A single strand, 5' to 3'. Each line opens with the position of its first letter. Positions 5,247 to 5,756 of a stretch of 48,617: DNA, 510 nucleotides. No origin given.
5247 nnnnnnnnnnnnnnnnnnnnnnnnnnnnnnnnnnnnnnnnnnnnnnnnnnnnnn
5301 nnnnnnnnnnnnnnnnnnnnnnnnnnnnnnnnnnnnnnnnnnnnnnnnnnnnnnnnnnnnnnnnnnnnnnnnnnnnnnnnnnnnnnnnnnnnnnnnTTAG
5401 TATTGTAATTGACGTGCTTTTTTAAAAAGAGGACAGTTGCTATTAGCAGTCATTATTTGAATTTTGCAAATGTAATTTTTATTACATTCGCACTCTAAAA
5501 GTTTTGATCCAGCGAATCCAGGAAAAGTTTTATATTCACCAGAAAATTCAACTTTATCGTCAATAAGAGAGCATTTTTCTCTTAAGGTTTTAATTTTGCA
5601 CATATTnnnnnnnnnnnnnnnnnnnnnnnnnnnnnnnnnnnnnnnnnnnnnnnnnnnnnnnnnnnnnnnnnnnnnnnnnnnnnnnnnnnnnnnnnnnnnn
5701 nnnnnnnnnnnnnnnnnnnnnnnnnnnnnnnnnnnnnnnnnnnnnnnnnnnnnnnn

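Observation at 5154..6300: Tandem duplicated convergent two-gene cassette (A: ~74-88 aa; B: Cys-rich ~62-68 aa) with a conserved dyad whose arms changed symmetrically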

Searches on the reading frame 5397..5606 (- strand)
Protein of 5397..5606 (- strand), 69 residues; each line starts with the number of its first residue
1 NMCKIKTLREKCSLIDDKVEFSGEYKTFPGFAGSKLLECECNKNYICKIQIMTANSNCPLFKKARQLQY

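Call 5: search_protein_families(library=pfam, proteins=[window:5397-5606:-], max_evalue=1)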
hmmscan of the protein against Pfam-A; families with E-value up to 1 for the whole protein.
window:5397-5606:- (69 aa): 0 families

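Call 6: search_protein_families(library=phrogs, proteins=[window:5397-5606:-], max_evalue=1)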
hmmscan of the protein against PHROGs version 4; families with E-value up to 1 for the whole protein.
window:5397-5606:- (69 aa): 2 families
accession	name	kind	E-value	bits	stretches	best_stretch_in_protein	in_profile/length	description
phrog_2560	-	unknown function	2.9e-44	150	1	2-69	1-68/68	-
phrog_27284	-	unknown function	0.048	14.7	1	35-54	26-44/58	-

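Call 8: search_dna_similar(query=window:5397-5606:-, collection=phages, mode=protein, max_rows=40, max_evalue=0.01)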
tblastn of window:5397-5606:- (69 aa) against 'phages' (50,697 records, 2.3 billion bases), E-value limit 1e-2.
No match.

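Call 12: find_related_loci(query=A2, collection=viral_contigs, flank=4000)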
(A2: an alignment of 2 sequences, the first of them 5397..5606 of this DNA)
Query A2 (69 aa) in viral_contigs; peptide patterns used: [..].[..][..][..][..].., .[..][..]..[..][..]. (x = any residue, [..] = any of these).
78 stretches matched a pattern; 12 encode a relative of the query (tblastn E <= 1e-3); 10 distinct loci.
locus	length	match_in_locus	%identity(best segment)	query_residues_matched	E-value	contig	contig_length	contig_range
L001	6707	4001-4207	100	1-69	5e-44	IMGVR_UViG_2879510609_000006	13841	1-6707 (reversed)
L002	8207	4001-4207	100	1-69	5e-44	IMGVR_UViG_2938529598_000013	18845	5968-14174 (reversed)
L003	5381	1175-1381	99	1-69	2e-43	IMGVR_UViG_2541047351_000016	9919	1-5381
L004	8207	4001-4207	99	1-69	2e-43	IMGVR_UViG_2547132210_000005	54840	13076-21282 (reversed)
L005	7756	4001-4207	99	1-69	2e-43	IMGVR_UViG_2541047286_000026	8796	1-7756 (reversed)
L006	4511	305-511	99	1-69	2e-43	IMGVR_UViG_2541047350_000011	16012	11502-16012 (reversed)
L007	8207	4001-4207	99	1-69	2e-43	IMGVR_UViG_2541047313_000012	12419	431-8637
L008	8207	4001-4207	99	1-69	2e-43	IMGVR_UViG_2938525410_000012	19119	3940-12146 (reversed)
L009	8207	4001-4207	100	1-69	5e-44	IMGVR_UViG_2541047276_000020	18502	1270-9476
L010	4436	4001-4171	28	1-60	3e-8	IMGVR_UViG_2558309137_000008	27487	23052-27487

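Call 14: find_homologous_proteins(query=window:5397-5603:-, max_evalue=0.001)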
Query window:5397-5603:- (68 aa): 2 proteins with E <= 0.001 among 2 candidates.
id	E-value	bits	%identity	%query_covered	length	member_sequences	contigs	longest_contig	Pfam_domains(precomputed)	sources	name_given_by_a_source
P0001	7.5e-39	148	99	100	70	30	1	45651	-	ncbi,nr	ncbi:TPA: hypothetical protein UON69_003559 [Clostridioides difficile]|nr:hypothetical protein [Clos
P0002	6.7e-21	91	75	100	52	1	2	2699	-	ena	-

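Call 21: find_homologous_proteins(query=A4, max_evalue=0.01)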
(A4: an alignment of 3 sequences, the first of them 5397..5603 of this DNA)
Query A4 (3 sequences) (68 aa, profile of the alignment): 6 proteins with E <= 0.01 among 7 candidates.
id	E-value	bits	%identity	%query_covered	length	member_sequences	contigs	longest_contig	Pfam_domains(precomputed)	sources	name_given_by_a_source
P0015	4.7e-32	127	35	91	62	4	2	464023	-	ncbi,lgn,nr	ncbi:hypothetical protein CDFC105_32398 [Clostridioides difficile]|nr:hypothetical protein CDFC105_2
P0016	6.3e-32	127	31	91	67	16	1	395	-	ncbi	ncbi:hypothetical protein, partial [Clostridioides difficile]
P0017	5.3e-31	124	37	91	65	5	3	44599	-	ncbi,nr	ncbi:TPA: hypothetical protein UMI80_003539 [Clostridioides difficile]|nr:hypothetical protein [Clos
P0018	1.5e-29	119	34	91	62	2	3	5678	-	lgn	-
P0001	1.5e-28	116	99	100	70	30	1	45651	-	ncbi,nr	ncbi:TPA: hypothetical protein UON69_003559 [Clostridioides difficile]|nr:hypothetical protein [Clos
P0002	5.5e-13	66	75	100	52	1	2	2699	-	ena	-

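Call 31: predict_structure(alignment_id=A5)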
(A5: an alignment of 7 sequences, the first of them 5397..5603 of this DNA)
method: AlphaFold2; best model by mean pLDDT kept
length: 68 residues; sequences in the alignment: 7
mean_pLDDT: 51.1   pTM: 0.31
mean pLDDT of the five models: 51.1, 45.1, 41.8, 39.9, 37.1
residues with pLDDT >= 90: 0; 70-90: 0; 50-70: 42; < 50: 26
segments of 3 or more residues with pLDDT < 50: 43-59, 63-68
pLDDT, mean of each block of 10 residues (from residue 1): 57 55 59 55 43 42 46
secondary structure, 60 per line:
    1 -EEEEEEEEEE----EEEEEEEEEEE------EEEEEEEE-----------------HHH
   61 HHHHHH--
elements in order: E2-11 E16-26 E33-40 H58-66

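Call 32: search_protein_representatives(alignment_id=A5)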
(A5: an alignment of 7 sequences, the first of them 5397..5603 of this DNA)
Query: 7 sequences, 62 profile positions. Proteins with E-value up to 0.001 (for the whole library): 5; up to 1e-10: 3; up to 1e-30: 1. The best 5 are listed.
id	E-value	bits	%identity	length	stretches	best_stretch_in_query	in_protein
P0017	1.1e-33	131.0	-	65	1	1-62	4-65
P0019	1.4e-16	76.2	-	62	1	1-60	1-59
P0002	9.7e-13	63.9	-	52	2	1-30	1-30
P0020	1.8e-10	56.6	-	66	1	1-59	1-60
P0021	1.3e-04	37.9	-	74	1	4-58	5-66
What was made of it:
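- Tried and rejected: The exhaustive HMMER scan found only five B-family representatives among 1.84 billion proteins (call 32).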

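Call 37: find_encoding_contigs(protein=P0019, flank=3000, max_places=4)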
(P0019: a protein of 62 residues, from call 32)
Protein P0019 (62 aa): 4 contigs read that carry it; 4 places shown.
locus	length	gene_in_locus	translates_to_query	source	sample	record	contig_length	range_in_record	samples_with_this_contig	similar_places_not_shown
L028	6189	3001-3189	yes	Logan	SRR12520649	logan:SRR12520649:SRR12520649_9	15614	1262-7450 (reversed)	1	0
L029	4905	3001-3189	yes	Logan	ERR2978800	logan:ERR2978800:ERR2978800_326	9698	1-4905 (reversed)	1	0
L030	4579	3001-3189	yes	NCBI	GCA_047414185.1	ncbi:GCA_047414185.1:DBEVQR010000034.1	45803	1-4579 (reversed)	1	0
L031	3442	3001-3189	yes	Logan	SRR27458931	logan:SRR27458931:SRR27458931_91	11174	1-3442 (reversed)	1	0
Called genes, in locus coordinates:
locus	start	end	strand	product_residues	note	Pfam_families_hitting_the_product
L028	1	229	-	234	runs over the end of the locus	-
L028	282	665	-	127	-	-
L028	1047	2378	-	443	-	PF00772:DnaB, PF13481:AAA_25, PF03796:DnaB_C, PF06745:ATPase (weak), PF13401:AAA_22 (faint)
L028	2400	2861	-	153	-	-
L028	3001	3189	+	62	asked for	-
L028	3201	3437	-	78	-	-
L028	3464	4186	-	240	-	PF13730:HTH_36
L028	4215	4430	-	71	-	-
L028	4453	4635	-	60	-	-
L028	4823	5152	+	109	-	PF12844:HTH_19, PF13560:HTH_31 (weak), PF01381:HTH_3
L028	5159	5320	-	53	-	-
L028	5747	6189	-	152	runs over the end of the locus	-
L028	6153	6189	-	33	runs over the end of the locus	PF13240:Zn_Ribbon_1 (weak)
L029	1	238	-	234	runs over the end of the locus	-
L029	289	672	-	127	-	-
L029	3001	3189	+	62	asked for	-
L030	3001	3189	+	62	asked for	-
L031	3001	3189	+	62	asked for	-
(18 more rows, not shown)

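Call 38: find_encoding_contigs(protein=P0020, flank=3000, max_places=4)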
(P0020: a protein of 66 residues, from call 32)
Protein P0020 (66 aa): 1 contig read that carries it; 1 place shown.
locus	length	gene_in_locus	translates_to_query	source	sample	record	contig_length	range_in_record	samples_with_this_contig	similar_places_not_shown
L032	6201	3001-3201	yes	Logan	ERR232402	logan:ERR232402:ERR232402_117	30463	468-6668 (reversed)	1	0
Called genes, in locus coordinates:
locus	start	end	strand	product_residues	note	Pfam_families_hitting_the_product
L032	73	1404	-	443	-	PF00772:DnaB, PF13481:AAA_25, PF03796:DnaB_C, PF06745:ATPase (weak)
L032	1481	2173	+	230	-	-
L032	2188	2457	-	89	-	-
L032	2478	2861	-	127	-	-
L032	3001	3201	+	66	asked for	-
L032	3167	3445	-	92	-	-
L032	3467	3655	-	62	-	-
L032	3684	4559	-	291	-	-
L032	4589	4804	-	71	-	-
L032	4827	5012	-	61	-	-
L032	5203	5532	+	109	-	PF12844:HTH_19, PF13560:HTH_31 (weak), PF01381:HTH_3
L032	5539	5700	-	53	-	-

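Call 39: find_encoding_contigs(protein=P0021, flank=3000, max_places=4)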
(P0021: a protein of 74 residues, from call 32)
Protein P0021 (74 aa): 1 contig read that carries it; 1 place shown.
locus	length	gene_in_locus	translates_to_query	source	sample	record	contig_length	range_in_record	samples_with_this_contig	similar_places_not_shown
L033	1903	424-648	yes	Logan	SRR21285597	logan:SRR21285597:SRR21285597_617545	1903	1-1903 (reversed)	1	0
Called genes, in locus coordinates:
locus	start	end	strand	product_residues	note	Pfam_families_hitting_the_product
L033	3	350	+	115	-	?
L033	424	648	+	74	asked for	-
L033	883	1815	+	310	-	-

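Call 47: search_solved_structures(query=A7, max_evalue=10)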
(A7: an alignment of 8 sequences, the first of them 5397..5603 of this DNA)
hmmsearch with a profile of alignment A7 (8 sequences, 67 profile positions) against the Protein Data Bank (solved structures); distinct sequences matched with E-value up to 10: 1.
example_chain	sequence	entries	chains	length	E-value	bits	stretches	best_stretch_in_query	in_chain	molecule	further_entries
7x8c_A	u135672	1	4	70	1.1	12.5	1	22-46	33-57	KTSC domain-containing protein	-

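Call 50: search_protein_families(library=padloc, proteins=[window:5397-5603:-], max_evalue=1)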
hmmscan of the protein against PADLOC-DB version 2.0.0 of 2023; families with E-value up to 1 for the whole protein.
window:5397-5603:- (68 aa): 0 families

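Call 51: search_protein_families(library=ncbifam, proteins=[window:5397-5603:-], max_evalue=1)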
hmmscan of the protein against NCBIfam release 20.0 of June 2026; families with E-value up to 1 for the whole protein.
window:5397-5603:- (68 aa): 0 families

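Call 62: search_protein_families(library=pfam, proteins=[L032:1481-2173:+, L032:2188-2457:-, L032:2478-2861:-, L032:3167-3445:-], max_evalue=0.01)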
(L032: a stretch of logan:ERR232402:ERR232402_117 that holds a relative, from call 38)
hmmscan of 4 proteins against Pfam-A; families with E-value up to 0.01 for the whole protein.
L032:1481-2173:+ (230 aa): 0 families

L032:2188-2457:- (89 aa): 2 families
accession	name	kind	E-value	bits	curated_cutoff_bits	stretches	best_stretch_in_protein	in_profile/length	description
PF10473.14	CENP-F_leu_zip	-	0.0023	18.5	34.5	1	35-85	51-101/140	Leucine-rich repeats of kinetochore protein Cenp-F/LEK1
PF09182.16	PuR_N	-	0.0071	16.7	24.6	0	60-85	28-53/70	Bacterial purine repressor, N-terminal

L032:2478-2861:- (127 aa): 1 family
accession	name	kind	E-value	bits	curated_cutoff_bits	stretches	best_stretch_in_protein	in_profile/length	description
PF13101.12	DUF3945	-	0.0045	17.1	21.9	1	2-28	20-43/50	Protein of unknown function (DUF3945)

L032:3167-3445:- (92 aa): 0 families

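Call 64: search_protein_families(library=padloc, proteins=[L032:1481-2173:+], max_evalue=0.1)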
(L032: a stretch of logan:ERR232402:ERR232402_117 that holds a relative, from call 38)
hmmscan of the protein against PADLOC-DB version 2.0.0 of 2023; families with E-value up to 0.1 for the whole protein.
L032:1481-2173:+ (230 aa): 1 family
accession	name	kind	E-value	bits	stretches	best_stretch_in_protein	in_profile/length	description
PDLC02779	SspC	-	0.0093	11.8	1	74-161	932-1018/1054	SspC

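Call 77: search_protein_families(library=phrogs, proteins=[P0021, L033:84-350:+, L033:883-1815:+], max_evalue=0.01)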
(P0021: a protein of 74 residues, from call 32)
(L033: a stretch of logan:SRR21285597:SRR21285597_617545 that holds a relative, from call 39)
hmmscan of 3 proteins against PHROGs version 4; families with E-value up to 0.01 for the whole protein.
P0021 (74 aa): 1 family
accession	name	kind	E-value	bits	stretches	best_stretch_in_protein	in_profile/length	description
phrog_2560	-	unknown function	1.4e-08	35.7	1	6-66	5-61/68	-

L033:84-350:+ (88 aa): 2 families
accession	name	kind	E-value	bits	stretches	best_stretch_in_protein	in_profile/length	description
phrog_6107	-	unknown function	0.00022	22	1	3-40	6-42/58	-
phrog_1467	-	unknown function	0.0058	17.2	0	42-88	166-201/226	-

L033:883-1815:+ (310 aa): 0 families

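Call 105: fold_search(model_id=the predicted structure, library=viral)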
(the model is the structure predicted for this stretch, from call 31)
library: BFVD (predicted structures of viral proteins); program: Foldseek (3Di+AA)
matches with E <= 10: 771; with E <= 0.001: 0
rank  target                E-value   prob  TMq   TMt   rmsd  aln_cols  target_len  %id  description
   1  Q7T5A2                7.7e-02  0.87  0.49  0.19  13.6        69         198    9  Polyprotein (Fragment) [Onion yellow dwarf virus]
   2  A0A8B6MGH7            1.5e-01  0.80  0.44  0.22   9.4        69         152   17  (no name in the UniProt tables at hand)
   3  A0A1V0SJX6            1.9e-01  0.99  0.48  0.09   2.1        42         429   19  Collagen triple helix repeat containing protein [Klosneuvirus KNV1]
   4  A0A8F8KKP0            1.9e-01  0.63  0.40  0.33  10.9        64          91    8  DUF3375 domain-containing protein [Clandestinovirus]
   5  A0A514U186            2.3e-01  0.97  0.48  0.13   1.8        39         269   13  Uncharacterized protein [Gordonia phage Phendrix]
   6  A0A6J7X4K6            3.1e-01  0.41  0.30  0.31   8.1        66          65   15  Uncharacterized protein [uncultured Caudovirales phage]
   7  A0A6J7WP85            3.4e-01  0.93  0.45  0.54   1.8        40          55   12  Uncharacterized protein [uncultured Caudovirales phage]
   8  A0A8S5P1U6            3.4e-01  0.92  0.43  0.58   2.1        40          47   20  Uncharacterized protein [Myoviridae sp. ctLnO19]
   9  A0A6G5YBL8            3.9e-01  0.95  0.51  0.44   2.9        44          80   11  (no name in the UniProt tables at hand)
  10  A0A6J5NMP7            3.9e-01  0.72  0.51  0.27   5.5        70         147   16  Uncharacterized protein [uncultured Caudovirales phage]
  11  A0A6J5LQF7            4.1e-01  0.66  0.48  0.44   5.0        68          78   10  Uncharacterized protein [uncultured Caudovirales phage]
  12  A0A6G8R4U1            4.4e-01  0.54  0.35  0.50   3.7        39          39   13  (no name in the UniProt tables at hand)
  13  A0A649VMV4            4.6e-01  0.23  0.36  0.38   9.1        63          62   10  Uncharacterized protein [Arthrobacter phage Mufasa8]
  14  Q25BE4                4.9e-01  0.38  0.42  0.37   8.4        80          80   12  Uncharacterized protein [His 2 virus]
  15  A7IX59                5.6e-01  0.90  0.48  0.46   1.5        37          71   11  Uncharacterized protein b534R [Paramecium bursaria Chlorella virus NY2A]
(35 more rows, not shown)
